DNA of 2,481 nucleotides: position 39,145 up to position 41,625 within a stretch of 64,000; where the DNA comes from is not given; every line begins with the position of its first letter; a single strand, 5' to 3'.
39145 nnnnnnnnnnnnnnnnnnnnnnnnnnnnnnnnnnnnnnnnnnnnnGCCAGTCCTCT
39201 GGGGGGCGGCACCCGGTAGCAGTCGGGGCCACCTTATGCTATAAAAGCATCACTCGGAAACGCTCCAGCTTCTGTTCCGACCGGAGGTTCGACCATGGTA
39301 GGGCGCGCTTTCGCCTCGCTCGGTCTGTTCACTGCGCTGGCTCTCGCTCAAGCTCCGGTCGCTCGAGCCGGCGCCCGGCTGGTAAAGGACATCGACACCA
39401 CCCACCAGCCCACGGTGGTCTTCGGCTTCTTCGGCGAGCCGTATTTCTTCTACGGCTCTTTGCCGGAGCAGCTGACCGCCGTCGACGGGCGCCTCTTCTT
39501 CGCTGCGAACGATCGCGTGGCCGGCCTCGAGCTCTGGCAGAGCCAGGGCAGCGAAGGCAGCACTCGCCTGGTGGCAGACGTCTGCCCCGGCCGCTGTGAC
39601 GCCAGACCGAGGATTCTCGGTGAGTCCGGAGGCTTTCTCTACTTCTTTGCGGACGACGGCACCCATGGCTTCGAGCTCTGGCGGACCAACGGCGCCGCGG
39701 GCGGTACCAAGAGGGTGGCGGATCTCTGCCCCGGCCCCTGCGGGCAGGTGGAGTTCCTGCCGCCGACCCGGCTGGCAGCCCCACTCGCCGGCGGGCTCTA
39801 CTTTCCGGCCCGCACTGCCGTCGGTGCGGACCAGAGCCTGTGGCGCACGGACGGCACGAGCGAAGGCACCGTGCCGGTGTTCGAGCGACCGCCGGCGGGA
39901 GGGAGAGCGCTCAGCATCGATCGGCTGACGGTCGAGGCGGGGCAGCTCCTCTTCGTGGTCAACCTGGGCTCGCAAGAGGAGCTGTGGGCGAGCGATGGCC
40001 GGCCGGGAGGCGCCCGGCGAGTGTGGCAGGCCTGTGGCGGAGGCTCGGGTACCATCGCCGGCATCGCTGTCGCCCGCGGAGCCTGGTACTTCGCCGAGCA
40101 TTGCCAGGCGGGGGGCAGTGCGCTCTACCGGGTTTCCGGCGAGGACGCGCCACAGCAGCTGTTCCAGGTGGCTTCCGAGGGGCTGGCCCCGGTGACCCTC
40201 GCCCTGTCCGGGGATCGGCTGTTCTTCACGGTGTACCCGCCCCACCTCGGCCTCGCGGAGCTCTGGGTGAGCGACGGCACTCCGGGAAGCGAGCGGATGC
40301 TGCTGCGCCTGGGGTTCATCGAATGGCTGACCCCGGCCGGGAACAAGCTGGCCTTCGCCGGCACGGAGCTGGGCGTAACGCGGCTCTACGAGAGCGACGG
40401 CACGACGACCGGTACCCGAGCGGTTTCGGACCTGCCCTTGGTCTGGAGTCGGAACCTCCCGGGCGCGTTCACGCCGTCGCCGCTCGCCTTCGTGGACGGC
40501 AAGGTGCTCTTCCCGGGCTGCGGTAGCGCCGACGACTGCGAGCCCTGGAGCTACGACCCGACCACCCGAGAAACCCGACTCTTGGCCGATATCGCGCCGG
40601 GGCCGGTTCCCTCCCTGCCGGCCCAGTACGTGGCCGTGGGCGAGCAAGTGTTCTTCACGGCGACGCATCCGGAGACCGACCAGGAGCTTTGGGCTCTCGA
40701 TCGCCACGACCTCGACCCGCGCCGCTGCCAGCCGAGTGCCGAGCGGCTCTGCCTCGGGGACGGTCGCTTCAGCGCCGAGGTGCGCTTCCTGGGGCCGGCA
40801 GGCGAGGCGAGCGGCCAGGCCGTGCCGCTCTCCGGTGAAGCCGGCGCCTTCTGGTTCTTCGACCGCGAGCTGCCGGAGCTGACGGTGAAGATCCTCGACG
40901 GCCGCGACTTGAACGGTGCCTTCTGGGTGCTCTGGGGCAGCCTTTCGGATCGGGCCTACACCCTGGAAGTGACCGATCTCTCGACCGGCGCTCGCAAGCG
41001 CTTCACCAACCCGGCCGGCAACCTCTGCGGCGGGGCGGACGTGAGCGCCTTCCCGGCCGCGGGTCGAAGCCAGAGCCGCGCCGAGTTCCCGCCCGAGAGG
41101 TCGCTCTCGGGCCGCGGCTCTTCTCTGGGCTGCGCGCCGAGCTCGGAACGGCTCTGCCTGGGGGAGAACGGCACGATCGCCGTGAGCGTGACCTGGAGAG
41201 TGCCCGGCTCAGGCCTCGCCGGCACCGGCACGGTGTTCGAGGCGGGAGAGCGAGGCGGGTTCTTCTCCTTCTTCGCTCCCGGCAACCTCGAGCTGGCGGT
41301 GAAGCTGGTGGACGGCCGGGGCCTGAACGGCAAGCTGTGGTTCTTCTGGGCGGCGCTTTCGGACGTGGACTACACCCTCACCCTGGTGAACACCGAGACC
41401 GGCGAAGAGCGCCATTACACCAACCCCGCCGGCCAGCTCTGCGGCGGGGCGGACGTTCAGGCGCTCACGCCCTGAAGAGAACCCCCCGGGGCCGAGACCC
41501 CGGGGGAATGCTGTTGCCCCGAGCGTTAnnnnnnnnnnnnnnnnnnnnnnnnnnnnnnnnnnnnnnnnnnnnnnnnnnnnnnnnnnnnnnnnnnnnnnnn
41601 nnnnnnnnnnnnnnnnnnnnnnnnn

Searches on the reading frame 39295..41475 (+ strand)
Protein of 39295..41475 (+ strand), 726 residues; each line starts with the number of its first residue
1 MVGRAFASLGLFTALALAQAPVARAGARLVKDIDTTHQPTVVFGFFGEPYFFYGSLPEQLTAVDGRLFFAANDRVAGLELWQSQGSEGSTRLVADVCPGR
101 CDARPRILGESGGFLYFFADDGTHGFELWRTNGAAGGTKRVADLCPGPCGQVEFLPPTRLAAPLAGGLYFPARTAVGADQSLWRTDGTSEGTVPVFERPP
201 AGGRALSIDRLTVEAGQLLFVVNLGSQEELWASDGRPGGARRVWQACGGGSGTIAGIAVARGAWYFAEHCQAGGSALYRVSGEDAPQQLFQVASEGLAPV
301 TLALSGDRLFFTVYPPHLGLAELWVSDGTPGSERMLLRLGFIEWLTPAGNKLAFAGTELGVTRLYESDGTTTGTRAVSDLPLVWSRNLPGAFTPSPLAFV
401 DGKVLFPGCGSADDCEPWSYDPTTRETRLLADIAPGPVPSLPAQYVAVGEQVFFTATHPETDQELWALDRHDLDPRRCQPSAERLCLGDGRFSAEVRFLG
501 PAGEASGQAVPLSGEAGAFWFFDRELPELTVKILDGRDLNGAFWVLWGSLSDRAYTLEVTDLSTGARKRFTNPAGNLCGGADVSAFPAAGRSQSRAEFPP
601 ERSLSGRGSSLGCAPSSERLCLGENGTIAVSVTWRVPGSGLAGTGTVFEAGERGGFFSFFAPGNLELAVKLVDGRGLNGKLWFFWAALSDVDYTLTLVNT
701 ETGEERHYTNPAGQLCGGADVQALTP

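Call 11: search_protein_families(library=pfam, proteins=[window:39295-41475:+], max_evalue=0.001)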
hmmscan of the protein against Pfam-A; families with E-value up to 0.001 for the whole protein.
window:39295-41475:+ (726 aa): 0 families

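Call 63: search_protein_families(library=pfam, proteins=[window:39295-41475:+], max_evalue=10)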
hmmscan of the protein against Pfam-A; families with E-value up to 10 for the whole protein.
window:39295-41475:+ (726 aa): 1 family
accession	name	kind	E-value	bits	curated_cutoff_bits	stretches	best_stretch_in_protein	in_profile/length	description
PF19981.4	DUF6417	-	0.31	11.5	28.4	1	3-39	30-66/69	Family of unknown function (DUF6417)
